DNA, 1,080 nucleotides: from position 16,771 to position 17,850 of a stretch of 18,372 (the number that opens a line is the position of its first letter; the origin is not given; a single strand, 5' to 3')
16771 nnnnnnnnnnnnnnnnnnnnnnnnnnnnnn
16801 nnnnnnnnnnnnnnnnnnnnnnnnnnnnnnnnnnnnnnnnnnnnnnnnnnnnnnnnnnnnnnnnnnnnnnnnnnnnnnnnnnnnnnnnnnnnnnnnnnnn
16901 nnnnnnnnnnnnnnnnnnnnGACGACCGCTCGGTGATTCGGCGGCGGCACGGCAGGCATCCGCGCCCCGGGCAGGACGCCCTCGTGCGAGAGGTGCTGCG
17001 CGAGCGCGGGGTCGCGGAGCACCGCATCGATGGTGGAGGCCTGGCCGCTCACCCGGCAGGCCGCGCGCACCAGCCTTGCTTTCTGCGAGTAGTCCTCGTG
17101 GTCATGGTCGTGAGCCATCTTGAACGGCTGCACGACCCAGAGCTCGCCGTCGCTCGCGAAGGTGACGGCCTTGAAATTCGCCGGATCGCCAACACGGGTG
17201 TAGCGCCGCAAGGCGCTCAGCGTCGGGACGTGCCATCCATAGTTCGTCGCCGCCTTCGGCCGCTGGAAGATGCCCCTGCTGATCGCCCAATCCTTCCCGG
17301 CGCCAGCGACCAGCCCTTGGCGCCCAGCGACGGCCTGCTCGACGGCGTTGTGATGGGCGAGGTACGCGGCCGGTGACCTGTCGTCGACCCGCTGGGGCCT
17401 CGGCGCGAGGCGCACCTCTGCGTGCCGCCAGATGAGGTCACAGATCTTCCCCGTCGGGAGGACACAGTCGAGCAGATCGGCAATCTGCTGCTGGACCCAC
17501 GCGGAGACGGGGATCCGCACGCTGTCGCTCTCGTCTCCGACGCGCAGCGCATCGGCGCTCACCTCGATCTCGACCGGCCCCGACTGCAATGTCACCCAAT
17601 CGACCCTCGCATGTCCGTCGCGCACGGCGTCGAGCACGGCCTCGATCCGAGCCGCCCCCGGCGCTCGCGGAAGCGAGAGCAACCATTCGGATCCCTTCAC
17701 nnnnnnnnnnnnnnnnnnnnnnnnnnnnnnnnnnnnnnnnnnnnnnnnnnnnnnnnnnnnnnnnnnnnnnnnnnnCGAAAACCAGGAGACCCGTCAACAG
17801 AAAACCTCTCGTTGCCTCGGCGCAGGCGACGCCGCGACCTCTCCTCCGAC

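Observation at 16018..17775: Convergent peptidoglycan amidase with a novel N-terminal domain abutting the effector gene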

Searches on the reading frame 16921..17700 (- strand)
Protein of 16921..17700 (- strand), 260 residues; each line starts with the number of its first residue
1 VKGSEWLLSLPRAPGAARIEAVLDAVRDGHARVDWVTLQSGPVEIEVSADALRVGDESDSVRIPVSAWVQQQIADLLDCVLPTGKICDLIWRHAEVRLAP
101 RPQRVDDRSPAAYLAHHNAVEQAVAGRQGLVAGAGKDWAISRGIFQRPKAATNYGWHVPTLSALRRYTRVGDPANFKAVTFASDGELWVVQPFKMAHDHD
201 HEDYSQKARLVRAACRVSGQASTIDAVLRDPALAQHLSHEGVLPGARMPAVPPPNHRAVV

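Call 8: search_protein_families(library=phrogs, proteins=[window:16921-17700:-], max_evalue=0.1)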
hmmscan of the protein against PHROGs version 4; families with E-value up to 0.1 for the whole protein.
window:16921-17700:- (260 aa): 0 families

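Call 9: find_homologous_proteins(query=window:16921-17700:-)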
Query window:16921-17700:- (260 aa): 8 proteins with E <= 0.001 among 4609 candidates.
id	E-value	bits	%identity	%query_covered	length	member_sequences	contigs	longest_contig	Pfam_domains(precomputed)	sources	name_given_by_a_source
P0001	5.4e-45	172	43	97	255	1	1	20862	-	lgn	-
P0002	2.2e-43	167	41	95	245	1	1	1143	-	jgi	jgi:hypothetical protein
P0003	4.1e-41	159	44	93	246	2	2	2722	-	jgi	jgi:hypothetical protein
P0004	1.4e-40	158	41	95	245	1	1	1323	-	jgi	jgi:hypothetical protein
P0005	9.6e-37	145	40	97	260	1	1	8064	-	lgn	-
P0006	1.4e-14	72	30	91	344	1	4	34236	-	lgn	-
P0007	2.1e-13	69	34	81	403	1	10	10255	-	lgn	-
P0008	5.5e-4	38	27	84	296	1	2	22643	-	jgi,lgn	jgi:hypothetical protein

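Call 11: find_encoding_contigs(protein=P0001, flank=10000, max_places=3)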
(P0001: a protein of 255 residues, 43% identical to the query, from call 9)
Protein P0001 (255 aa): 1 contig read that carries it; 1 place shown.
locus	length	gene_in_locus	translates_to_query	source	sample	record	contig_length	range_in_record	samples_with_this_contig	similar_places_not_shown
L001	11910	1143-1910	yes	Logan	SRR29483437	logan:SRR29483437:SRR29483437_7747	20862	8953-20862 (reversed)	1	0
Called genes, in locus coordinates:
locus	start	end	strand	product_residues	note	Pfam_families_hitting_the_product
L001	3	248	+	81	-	?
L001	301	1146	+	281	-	-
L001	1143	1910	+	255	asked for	-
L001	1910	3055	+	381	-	PF01734:Patatin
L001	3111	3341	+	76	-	PF10685:KGG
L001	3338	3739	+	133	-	PF12796:Ank_2, PF13606:Ank_3 (faint), PF13857:Ank_5, PF00023:Ank, PF13637:Ank_4, PF00023:Ank (weak)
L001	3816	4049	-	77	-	-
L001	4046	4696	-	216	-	PF00142:Fer4_NifH (weak), PF01656:CbiA, PF06564:CBP_BcsQ (faint), PF07015:VirC1 (weak), PF09140:MipZ, PF10609:ParA, PF13614:AAA_31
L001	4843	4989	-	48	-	-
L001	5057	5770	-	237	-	PF10263:SprT-like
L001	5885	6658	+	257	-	PF21818:DUF6884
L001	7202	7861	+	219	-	-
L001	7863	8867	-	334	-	PF00589:Phage_integrase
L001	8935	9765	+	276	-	-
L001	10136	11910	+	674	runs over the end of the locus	PF07715:Plug, PF00593:TonB_dep_Rec_b-barrel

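Call 15: search_solved_structures(query=A1, max_evalue=10, show_alignments=2)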
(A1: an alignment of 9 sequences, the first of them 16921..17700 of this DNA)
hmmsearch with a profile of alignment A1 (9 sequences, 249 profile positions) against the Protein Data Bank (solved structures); distinct sequences matched with E-value up to 10: 1.
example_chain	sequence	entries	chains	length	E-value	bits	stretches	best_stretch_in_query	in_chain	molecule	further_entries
3c5w_A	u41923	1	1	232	1.5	11.2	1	117-148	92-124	PP2A A subunit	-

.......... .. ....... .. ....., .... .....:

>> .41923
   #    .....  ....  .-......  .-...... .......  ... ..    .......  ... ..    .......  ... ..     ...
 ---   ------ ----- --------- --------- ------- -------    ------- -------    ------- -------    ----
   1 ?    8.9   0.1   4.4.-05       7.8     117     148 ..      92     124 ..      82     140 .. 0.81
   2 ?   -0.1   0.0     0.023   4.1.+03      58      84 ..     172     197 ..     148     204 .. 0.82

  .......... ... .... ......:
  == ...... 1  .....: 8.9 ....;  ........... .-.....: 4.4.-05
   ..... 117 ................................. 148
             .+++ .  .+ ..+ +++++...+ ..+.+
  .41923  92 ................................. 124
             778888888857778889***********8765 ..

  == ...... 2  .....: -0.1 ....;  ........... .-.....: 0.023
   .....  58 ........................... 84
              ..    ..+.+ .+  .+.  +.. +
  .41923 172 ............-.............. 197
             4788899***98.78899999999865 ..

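Call 16: find_encoding_contigs(protein=P0006, flank=10000, max_places=3)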
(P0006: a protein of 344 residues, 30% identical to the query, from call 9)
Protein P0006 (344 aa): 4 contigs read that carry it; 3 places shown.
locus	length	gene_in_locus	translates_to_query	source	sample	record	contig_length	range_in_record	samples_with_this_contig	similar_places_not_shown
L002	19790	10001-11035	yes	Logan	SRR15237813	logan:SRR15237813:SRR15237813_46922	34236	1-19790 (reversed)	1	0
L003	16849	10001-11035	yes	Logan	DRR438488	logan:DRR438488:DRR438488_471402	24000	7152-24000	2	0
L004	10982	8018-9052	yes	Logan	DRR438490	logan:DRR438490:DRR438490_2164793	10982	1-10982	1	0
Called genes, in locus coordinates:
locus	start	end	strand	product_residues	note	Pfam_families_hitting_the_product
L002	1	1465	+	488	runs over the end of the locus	PF02796:HTH_7 (faint), PF13936:HTH_38 (faint), PF13384:HTH_23 (faint), PF13542:HTH_Tnp_ISL3 (faint), PF14528:LAGLIDADG_3 (faint)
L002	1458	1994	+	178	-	PF00186:DHFR_1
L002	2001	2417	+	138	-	-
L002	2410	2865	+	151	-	-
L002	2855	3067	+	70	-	-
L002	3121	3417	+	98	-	-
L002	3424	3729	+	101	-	-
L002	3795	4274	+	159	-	-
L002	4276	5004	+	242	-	-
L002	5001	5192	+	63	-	-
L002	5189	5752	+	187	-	-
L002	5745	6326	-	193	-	PF01551:Peptidase_M23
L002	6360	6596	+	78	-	-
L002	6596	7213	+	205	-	PF00929:RNase_T, PF16473:Rv2179c-like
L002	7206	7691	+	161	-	-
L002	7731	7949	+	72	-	-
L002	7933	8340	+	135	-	-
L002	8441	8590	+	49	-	-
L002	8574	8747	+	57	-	-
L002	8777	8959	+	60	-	PF09723:Zn_ribbon_8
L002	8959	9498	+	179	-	-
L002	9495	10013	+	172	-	-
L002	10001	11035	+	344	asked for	-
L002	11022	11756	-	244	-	-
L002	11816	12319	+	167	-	PF00413:Peptidase_M10 (weak)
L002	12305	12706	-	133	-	PF00892:EamA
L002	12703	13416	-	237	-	PF01832:Glucosaminidase (weak)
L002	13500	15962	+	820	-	-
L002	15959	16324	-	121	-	-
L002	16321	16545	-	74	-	-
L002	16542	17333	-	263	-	PF02739:5_3_exonuc_N, PF01367:5_3_exonuc (faint)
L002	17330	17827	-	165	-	-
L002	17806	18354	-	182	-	-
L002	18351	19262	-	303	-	PF03851:UvdE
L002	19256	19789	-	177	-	?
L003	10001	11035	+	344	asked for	-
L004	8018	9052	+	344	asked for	-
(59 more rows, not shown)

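Call 17: find_encoding_contigs(protein=P0007, flank=10000, max_places=3)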
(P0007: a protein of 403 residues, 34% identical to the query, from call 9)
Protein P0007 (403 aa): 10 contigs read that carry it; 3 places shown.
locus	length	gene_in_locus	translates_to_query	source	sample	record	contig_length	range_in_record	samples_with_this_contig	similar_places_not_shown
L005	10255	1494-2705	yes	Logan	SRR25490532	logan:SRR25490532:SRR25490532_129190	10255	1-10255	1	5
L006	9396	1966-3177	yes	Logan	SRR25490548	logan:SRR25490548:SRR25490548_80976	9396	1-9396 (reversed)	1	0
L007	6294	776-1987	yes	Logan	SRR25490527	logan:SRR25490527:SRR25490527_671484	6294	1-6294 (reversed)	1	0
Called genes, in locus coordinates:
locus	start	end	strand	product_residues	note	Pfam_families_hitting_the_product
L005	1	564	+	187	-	?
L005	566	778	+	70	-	-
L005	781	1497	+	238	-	-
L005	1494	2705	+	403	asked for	-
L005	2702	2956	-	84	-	-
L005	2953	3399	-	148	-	PF01661:Macro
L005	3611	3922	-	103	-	-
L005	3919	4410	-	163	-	-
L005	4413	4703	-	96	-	-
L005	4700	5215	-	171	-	-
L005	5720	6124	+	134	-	-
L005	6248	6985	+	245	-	-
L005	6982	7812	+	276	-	-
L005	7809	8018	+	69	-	-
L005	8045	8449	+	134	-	-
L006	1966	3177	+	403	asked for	-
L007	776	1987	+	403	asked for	-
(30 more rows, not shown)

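Call 18: find_encoding_contigs(protein=P0008, flank=10000, max_places=3)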
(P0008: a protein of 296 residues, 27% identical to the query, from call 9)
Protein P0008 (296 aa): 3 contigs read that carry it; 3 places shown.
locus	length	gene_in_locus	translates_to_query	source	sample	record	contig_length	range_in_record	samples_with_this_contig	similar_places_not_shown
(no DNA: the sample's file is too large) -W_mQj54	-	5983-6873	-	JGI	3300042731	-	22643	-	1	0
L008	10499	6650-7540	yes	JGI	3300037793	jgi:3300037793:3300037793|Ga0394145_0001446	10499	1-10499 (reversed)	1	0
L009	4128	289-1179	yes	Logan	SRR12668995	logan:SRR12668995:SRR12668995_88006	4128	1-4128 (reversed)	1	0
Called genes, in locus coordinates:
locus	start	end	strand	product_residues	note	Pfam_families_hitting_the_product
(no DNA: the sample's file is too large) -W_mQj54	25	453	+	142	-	-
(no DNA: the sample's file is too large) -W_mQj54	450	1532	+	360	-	PF20706:GT4-conflict, PF13692:Glyco_trans_1_4, PF00534:Glycos_transf_1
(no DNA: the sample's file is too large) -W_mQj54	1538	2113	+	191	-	-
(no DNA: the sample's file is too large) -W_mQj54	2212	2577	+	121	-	PF00782:DSPc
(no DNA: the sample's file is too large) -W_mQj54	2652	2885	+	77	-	-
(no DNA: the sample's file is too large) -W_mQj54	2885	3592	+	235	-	-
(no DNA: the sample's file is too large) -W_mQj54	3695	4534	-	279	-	PF01464:SLT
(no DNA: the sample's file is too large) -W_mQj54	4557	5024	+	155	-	-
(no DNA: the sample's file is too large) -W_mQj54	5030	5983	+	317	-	-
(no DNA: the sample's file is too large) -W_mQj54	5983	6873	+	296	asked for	-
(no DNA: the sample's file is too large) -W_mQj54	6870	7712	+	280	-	PF01471:PG_binding_1, PF13539:Peptidase_M15_4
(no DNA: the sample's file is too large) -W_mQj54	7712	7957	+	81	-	-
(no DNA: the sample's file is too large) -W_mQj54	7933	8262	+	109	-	-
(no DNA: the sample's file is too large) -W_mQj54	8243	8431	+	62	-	-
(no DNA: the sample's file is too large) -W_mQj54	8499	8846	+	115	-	-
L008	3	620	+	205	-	?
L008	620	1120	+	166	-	-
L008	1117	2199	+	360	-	PF20706:GT4-conflict, PF13692:Glyco_trans_1_4, PF00534:Glycos_transf_1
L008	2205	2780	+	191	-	-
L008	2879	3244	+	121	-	PF00782:DSPc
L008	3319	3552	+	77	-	-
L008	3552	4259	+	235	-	-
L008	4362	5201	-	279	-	PF01464:SLT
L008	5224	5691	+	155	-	-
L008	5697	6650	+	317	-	-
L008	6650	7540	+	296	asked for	-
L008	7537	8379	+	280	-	PF01471:PG_binding_1, PF13539:Peptidase_M15_4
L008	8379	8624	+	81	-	-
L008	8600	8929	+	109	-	-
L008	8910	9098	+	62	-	-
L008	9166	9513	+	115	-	-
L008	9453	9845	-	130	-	-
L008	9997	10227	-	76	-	-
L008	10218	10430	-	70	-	-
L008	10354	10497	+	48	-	?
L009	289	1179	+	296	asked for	-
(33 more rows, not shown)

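Call 19: predict_structure(alignment_id=A1)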
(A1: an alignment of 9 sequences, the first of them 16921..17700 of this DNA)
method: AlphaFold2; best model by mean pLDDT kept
length: 260 residues; sequences in the alignment: 9
mean_pLDDT: 84.4   pTM: 0.85
mean pLDDT of the five models: 84.4, 77.9, 76.8, 71.4, 43.9
residues with pLDDT >= 90: 129; 70-90: 86; 50-70: 39; < 50: 6
segments of 3 or more residues with pLDDT < 50: 256-260
pLDDT, mean of each block of 10 residues (from residue 1): 93 88 93 95 97 92 91 95 93 86 67 87 89 84 85 79 68 62 62 71 82 98 98 95 90 55
secondary structure, 60 per line:
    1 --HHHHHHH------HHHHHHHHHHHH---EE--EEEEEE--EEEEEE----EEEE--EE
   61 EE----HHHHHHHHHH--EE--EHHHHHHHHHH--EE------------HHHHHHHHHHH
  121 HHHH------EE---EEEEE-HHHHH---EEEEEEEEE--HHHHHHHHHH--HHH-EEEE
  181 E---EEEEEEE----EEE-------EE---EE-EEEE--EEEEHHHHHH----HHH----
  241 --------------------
elements in order: H3-9 H16-27 E35-40 E43-48 E53-56 E59-62 H67-76 H84-93 H110-124 E136-140 H142-146 E150-158 H161-170 E177-181 E185-191 E196-198 E214-217 E220-223 H224-229

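Call 24: search_protein_representatives(alignment_id=A1)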
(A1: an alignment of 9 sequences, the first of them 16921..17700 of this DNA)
Query: 9 sequences, 249 profile positions. Proteins with E-value up to 0.001 (for the whole library): 3331; up to 1e-10: 2535; up to 1e-30: 1000. The best 150 are listed.
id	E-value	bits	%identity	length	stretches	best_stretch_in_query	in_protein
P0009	1.0e-103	362.3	-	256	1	2-242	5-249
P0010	1.2e-95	335.9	-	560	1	1-249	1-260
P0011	9.5e-93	326.4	-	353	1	1-241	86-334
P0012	7.4e-90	316.9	-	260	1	3-241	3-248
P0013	3.3e-89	314.7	-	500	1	1-240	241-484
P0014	6.5e-83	294.1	-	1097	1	2-244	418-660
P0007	9.2e-83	293.6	-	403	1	1-241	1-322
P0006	9.6e-83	293.6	-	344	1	11-243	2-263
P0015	1.1e-82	293.3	-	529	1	1-241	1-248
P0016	3.8e-81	288.4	-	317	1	6-243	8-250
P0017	4.0e-81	288.3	-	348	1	2-240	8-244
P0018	5.2e-81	287.9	-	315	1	5-241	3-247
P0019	2.2e-80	285.9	-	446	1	1-242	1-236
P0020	1.7e-79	282.9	-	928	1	1-243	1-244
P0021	2.9e-79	282.2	-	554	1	1-241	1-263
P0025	9.8e-76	270.6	-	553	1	1-243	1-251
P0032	3.9e-72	258.9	-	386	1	7-248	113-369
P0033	5.3e-72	258.4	-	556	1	1-245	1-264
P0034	1.2e-71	257.3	-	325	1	1-242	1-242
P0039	1.4e-70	253.8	-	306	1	6-243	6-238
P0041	1.4e-70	253.7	-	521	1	3-242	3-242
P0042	3.5e-70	252.4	-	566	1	1-241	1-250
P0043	7.9e-70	251.3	-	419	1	14-245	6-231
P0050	1.1e-68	247.6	-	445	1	3-246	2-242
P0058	1.4e-67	244.0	-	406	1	9-241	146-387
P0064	1.6e-66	240.4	-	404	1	10-240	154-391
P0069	5.5e-66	238.7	-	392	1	10-240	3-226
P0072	1.4e-65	237.4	-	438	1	1-243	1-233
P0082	7.4e-65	235.0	-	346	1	9-242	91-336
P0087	1.0e-64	234.6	-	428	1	21-243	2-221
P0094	2.7e-64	233.2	-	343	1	13-242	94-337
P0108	4.3e-63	229.2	-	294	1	18-238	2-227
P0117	2.8e-62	226.6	-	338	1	1-234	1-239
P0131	1.1e-61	224.5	-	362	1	7-243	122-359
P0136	1.6e-60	220.8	-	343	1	14-242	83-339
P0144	3.3e-60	219.8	-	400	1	18-242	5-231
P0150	1.4e-59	217.8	-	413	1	20-242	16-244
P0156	2.0e-59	217.2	-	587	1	16-240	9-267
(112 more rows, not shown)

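Call 27: search_protein_families(library=pfam, alignment_id=A2, max_evalue=0.001)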
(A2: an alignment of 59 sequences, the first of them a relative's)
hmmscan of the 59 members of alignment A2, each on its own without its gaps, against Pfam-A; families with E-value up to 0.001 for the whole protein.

A. member 1, P0010 (560 aa): 2 families
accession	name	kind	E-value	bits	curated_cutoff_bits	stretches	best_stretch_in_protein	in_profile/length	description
PF01510.30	Amidase_2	-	6e-12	46.5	26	1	364-486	3-114/131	N-acetylmuramoyl-L-alanine amidase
PF01471.23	PG_binding_1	-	2.5e-06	28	23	1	295-328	21-54/57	Putative peptidoglycan binding domain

B. families by the number of members that match (of 59 scanned): 15 families
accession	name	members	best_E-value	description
PF01510.30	Amidase_2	29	4.1e-41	N-acetylmuramoyl-L-alanine amidase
PF01471.23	PG_binding_1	21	5.7e-33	Putative peptidoglycan binding domain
PF05257.22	CHAP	7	4.4e-09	CHAP domain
PF09374.15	PG_binding_3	5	3.1e-11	Predicted Peptidoglycan domain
PF13539.11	Peptidase_M15_4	4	6.1e-16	D-alanyl-D-alanine carboxypeptidase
PF01183.26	Glyco_hydro_25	3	2.9e-39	Glycosyl hydrolases family 25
PF08924.17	Rv2525c_GlyHyd-like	2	1.1e-39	Rv2525c-like, glycoside hydrolase-like domain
PF01520.23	Amidase_3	2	1.4e-39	N-acetylmuramoyl-L-alanine amidase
PF02557.22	VanY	1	4.1e-10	D-alanyl-D-alanine carboxypeptidase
PF04311.20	DUF459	1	3.2e-09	Protein of unknown function (DUF459)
PF13472.12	Lipase_GDSL_2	1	3.2e-08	GDSL-like Lipase/Acylhydrolase family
PF10030.15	DUF2272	1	0.00028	Uncharacterized protein conserved in bacteria (DUF2272)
PF00657.28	Lipase_GDSL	1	0.00044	GDSL-like Lipase/Acylhydrolase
PF03537.19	Glyco_hydro_114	1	0.00066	Glycoside-hydrolase family GH114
PF14528.11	LAGLIDADG_3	1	0.00072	LAGLIDADG-like domain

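Call 31: fold_search(model_id=the predicted structure, library=viral)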
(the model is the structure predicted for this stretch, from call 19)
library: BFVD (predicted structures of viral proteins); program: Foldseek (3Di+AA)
matches with E <= 10: 433; with E <= 0.001: 0
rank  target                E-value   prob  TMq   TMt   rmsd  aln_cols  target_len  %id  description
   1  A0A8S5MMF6            4.4e-01  0.06  0.15  0.23  16.9       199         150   14  Uncharacterized protein [Myoviridae sp. ct3Pt8]
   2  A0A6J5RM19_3          4.4e-01  0.03  0.13  0.05  19.0       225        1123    9  Gene product 88 domain-containing protein [uncultured Caudovirales phage]
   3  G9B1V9                4.7e-01  0.04  0.07  0.10  13.3        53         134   21  Gp208 [Bacillus phage W.Ph.]
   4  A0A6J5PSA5            5.0e-01  0.07  0.11  0.12   9.3        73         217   20  DNA repair protein Rad52/59/22 [uncultured Caudovirales phage]
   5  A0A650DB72            5.9e-01  0.04  0.16  0.09  16.6       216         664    5  (no name in the UniProt tables at hand)
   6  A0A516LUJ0            8.4e-01  0.12  0.12  0.17   5.5        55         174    5  (no name in the UniProt tables at hand)
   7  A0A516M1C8            9.5e-01  0.12  0.12  0.16   4.6        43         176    0  (no name in the UniProt tables at hand)
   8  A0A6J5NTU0            1.1e+00  0.06  0.09  0.20  11.8        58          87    7  Uncharacterized protein [uncultured Caudovirales phage]
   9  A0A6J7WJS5            1.4e+00  0.05  0.12  0.14   6.9        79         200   22  Essential recombination function protein [uncultured Caudovirales phage]
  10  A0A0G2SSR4            1.5e+00  0.04  0.08  0.18   9.9        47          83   19  Uncharacterized protein [Proteus phage vB_PmiM_Pm5461]
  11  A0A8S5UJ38            1.7e+00  0.03  0.06  0.04  13.0        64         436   12  Zinc ribbon domain protein [Siphoviridae sp. ctTDf8]
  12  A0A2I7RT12            1.8e+00  0.07  0.11  0.33   7.5        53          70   19  (no name in the UniProt tables at hand)
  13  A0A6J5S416            1.8e+00  0.04  0.11  0.12   8.3        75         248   17  Essential recombination function protein [uncultured Caudovirales phage]
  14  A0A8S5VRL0            1.8e+00  0.04  0.10  0.12  13.5        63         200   10  (no name in the UniProt tables at hand)
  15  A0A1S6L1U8            1.8e+00  0.03  0.09  0.16  10.9        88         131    7  (no name in the UniProt tables at hand)
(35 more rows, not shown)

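Call 36: find_related_loci(query=A3, collection=genome_contigs, flank=10000)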
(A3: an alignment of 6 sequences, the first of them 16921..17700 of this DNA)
Query A3 (260 aa) in genome_contigs; peptide patterns used: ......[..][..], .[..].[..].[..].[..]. (x = any residue, [..] = any of these).
176 stretches matched a pattern; 13 encode a relative of the query (tblastn E <= 1e-3); 13 distinct loci.
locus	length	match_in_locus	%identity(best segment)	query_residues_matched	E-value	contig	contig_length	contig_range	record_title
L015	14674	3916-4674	42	1-254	2e-48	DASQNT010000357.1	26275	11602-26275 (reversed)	MAG TPA_asm: Polyangiaceae bacterium isolate SMAG_U10783 k141_180470, whole genome shotgun sequence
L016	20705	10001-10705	41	5-251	9e-48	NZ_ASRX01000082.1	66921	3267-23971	Chondromyces apiculatus DSM 436 contig82, whole genome shotgun sequence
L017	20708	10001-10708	36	9-251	4e-40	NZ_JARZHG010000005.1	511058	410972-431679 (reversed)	Polyangium sp. y55x31 NODE_5_length_511058_cov_17.429359, whole genome shotgun sequence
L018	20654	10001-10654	35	10-251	7e-30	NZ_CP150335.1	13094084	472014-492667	Sorangium sp. So ce375 chromosome, complete genome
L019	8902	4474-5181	33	10-252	5e-29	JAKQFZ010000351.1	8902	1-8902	MAG: Candidatus Omnitrophota bacterium isolate USDE_maxbin.238_sub k141_5002, whole genome shotgun sequence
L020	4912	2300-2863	35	48-259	1e-28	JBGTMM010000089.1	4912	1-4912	MAG: Bythopirellula sp. isolate JTS-RE363 k141_4229970, whole genome shotgun sequence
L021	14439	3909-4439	33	47-252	4e-26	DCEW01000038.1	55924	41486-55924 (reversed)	MAG TPA_asm: Flavobacteriales bacterium UBA1820 UBA1820_contig_3206, whole genome shotgun sequence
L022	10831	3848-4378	32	47-252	1e-25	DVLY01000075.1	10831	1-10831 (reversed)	MAG TPA_asm: Candidatus Merdimorpha stercoravium isolate 1383 ChiHcolR6__C139891_L10831_SRR6323279, whole genome shotgun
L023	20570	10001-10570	35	43-253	2e-25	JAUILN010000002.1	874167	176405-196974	MAG: bacterium isolate Co_bin.47 NODE_29_length_874167_cov_13.793362, whole genome shotgun sequence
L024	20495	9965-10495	32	47-252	2e-25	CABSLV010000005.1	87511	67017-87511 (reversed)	MAG TPA_asm: uncultured Flavobacteriales bacterium isolate MGYG-HGUT-02722 genome assembly, contig: GUT_GENOME159508_5,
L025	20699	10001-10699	32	2-249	8e-25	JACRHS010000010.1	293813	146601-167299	MAG: Opitutia bacterium isolate NC_groundwater_1783_Pr3_B-0.1um_64_19 SR-2_scaffold_141_1306618, whole genome shotgun se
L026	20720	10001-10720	34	16-253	7e-25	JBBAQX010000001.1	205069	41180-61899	MAG: Lysinibacter sp. isolate EUL_204 ctg1-EUL_204, whole genome shotgun sequence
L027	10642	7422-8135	33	7-251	6e-30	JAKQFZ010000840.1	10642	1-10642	MAG: Candidatus Omnitrophota bacterium isolate USDE_maxbin.238_sub k141_1560263, whole genome shotgun sequence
